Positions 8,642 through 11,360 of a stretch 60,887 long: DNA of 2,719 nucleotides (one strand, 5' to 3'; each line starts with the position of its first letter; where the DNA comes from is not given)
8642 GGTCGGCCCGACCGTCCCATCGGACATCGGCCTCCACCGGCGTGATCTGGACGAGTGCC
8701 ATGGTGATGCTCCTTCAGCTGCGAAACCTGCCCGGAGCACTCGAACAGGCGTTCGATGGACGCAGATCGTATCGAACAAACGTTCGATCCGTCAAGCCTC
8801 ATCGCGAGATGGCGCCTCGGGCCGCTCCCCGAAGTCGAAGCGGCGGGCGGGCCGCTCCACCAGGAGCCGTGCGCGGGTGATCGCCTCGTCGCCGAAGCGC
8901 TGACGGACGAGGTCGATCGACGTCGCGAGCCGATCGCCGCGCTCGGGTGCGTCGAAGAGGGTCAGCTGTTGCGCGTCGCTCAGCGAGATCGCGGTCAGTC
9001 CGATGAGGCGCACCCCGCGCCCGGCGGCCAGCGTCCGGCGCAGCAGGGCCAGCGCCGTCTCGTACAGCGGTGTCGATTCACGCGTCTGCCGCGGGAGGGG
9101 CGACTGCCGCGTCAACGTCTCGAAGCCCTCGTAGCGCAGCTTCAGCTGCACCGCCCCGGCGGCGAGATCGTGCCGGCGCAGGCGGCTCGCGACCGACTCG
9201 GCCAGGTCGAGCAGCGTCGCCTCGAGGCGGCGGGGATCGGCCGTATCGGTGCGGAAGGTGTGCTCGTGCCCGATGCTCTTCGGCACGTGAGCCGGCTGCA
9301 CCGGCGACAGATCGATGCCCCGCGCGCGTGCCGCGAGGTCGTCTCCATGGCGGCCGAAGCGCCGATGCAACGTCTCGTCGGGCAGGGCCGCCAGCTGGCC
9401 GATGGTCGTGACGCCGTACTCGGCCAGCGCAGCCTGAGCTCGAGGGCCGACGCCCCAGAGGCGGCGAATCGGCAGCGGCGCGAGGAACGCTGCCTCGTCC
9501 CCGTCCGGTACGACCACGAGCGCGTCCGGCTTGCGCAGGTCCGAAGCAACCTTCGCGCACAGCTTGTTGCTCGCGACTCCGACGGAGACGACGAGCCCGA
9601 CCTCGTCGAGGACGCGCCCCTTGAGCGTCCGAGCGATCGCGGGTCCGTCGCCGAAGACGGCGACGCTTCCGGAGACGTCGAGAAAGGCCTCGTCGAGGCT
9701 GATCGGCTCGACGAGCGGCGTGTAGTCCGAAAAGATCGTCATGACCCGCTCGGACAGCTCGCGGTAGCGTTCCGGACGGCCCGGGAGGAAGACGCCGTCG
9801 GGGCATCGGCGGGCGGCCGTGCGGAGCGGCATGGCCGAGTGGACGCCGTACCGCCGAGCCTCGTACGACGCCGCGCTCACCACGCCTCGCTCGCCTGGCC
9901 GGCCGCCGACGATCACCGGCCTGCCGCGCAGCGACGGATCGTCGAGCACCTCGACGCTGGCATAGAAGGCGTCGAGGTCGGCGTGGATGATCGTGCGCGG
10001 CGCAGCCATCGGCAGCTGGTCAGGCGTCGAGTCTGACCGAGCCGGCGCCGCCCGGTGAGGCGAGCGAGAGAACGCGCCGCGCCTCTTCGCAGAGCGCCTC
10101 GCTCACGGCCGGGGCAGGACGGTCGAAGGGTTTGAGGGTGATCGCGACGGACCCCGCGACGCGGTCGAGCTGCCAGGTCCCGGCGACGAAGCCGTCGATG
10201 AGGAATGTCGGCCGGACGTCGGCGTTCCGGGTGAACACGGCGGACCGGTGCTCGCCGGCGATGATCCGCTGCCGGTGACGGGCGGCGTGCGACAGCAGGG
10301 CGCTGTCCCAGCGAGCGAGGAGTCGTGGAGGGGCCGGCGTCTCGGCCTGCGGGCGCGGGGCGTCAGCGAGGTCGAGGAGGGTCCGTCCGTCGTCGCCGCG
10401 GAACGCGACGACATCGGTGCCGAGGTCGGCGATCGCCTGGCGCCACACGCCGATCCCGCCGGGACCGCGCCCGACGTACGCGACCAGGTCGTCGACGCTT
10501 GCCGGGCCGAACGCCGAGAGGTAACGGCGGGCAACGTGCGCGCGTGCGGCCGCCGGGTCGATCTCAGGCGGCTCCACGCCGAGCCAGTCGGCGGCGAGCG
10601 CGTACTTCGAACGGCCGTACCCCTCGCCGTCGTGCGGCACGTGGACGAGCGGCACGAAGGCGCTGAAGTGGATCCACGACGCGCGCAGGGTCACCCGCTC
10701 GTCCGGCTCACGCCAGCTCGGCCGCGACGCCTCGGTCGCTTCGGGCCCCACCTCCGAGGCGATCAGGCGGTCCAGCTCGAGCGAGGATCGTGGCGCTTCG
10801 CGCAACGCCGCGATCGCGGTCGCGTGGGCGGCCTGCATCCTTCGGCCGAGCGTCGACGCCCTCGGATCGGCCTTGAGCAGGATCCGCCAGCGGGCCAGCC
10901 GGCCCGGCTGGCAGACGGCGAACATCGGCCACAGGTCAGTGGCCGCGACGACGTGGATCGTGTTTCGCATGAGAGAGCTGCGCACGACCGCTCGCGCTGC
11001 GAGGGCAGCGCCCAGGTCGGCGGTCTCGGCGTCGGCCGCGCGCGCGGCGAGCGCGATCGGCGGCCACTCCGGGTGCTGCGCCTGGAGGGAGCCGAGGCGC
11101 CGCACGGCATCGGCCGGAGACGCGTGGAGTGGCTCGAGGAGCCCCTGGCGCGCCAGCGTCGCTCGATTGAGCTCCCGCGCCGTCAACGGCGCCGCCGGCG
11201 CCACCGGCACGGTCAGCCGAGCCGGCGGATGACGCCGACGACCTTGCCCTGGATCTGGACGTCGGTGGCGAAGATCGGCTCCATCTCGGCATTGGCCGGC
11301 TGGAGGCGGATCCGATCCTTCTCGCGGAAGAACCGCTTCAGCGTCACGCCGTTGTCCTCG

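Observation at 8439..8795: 87-aa ORF of unknown function behind a promoter with two perfect LexA boxes, immediately 3' of dinB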

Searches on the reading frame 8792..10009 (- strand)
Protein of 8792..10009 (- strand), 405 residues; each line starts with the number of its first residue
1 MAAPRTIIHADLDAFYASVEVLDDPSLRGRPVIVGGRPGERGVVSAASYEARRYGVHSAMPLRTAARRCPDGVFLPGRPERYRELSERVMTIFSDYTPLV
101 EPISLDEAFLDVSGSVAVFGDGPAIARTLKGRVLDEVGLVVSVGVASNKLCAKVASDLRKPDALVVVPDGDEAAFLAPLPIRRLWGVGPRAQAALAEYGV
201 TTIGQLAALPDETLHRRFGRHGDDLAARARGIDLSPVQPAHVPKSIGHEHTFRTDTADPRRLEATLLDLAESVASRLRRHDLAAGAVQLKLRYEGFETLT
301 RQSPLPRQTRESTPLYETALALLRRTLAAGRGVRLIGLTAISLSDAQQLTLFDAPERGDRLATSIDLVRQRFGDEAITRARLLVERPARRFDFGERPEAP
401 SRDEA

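Call 3: search_protein_families(library=pfam, proteins=[window:8792-10009:-], max_evalue=1)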
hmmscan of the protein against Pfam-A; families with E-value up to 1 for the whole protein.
window:8792-10009:- (405 aa): 5 families
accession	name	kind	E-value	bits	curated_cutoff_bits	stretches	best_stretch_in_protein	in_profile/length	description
PF00817.25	IMS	-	3e-48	163.9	23.2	1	11-157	2-148/148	impB/mucB/samB family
PF11799.13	IMS_C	-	1.5e-27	96.6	20.7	1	243-350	1-108/109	impB/mucB/samB family C-terminal domain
PF11798.14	IMS_HHH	-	8.6e-08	32.4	24.4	1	170-200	2-32/32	IMS family HHH motif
PF21999.2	IMS_HHH_1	-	0.00023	22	27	1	184-233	3-53/53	DNA polymerase-iota, thumb domain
PF13362.12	Toprim_3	-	0.16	12.8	27.2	0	317-386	9-69/95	Toprim domain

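Call 18: search_protein_families(library=ncbifam, proteins=[window:8792-10009:-], max_evalue=1)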
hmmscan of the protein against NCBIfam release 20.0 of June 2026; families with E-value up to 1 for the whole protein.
window:8792-10009:- (405 aa): 15 families
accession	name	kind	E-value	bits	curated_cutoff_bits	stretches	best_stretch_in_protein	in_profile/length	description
NF003015.0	PRK03858.1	subfamily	2.5e-112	375.8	367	1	5-387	7-390/399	DNA polymerase IV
NF002677.0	PRK02406.1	equivalog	2.1e-111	372.5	256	1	4-346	5-346/357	DNA polymerase IV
NF002882.0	PRK03348.1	equivalog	1.2e-110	370.5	389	1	3-358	3-359/461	DNA polymerase IV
NF002751.0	PRK02794.1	equivalog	1.5e-106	356.8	371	1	6-384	39-419/425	DNA polymerase IV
NF002848.0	PRK03103.1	subfamily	8.1e-100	334.2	381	1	5-385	4-394/410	DNA polymerase IV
NF010731.0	PRK14133.1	equivalog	1e-95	321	362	1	5-353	3-348/352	DNA polymerase IV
NF002492.0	PRK01810.1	equivalog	1.6e-88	297.2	399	1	4-385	9-397/412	DNA polymerase IV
NF002883.0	PRK03352.1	equivalog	8.5e-84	281.7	330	1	3-339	3-338/347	DNA polymerase IV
NF002292.0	PRK01216.1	equivalog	9.1e-48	163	339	1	7-350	3-346/351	DNA polymerase IV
NF002955.0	PRK03609.1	subfamily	1e-25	90.6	431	1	9-217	4-217/422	translesion error-prone DNA polymerase V subunit UmuC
NF045508.1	PhasinPhaH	equivalog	0.00012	22.3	250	1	180-214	172-206/234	phasin PhaH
NF008915.0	PRK12278.1-1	equivalog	0.019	14.9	281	1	179-213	153-187/216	50S ribosomal protein L21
NF012199.0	cml_V_MFS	exception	0.019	13.9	830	1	89-167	217-296/412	chloramphenicol efflux MFS transporter CmlV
NF008916.0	PRK12278.1-4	equivalog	0.079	12.8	193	1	181-215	162-196/223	50S ribosomal protein L21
TIGR03491.1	TIGR03491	subfamily_domain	0.27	10.1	97.45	1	184-226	217-258/462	TM0106 family RecB-like putative nuclease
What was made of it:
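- Closest known: UmuD/UmuD' with UmuC. Different: The partner would be a DinB-type, not a UmuC-type, polymerase (call 18).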

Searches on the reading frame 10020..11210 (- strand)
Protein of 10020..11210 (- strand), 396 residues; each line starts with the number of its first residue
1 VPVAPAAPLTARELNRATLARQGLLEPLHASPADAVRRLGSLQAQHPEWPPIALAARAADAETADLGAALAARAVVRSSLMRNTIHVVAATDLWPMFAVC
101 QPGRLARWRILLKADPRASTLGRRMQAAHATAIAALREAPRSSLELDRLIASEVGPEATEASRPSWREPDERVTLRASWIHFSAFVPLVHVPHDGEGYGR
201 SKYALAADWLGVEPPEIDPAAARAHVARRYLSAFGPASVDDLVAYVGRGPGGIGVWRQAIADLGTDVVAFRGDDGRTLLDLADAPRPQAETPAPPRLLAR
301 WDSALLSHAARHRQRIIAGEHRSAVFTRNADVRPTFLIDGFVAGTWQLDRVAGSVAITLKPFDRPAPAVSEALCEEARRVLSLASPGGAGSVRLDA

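Call 3: search_protein_families(library=pfam, proteins=[window:10020-11210:-], max_evalue=1)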
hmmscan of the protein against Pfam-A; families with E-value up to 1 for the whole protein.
window:10020-11210:- (396 aa): 1 family
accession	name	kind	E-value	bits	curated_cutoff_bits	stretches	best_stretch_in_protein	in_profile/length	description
PF06224.18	AlkZ-like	-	5.9e-58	197.5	25.9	1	36-381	1-327/329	DNA glycosylase AlkZ-like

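Call 18: search_protein_families(library=ncbifam, proteins=[window:10020-11210:-], max_evalue=1)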
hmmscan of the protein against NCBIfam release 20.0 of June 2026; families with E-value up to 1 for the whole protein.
window:10020-11210:- (396 aa): 0 families
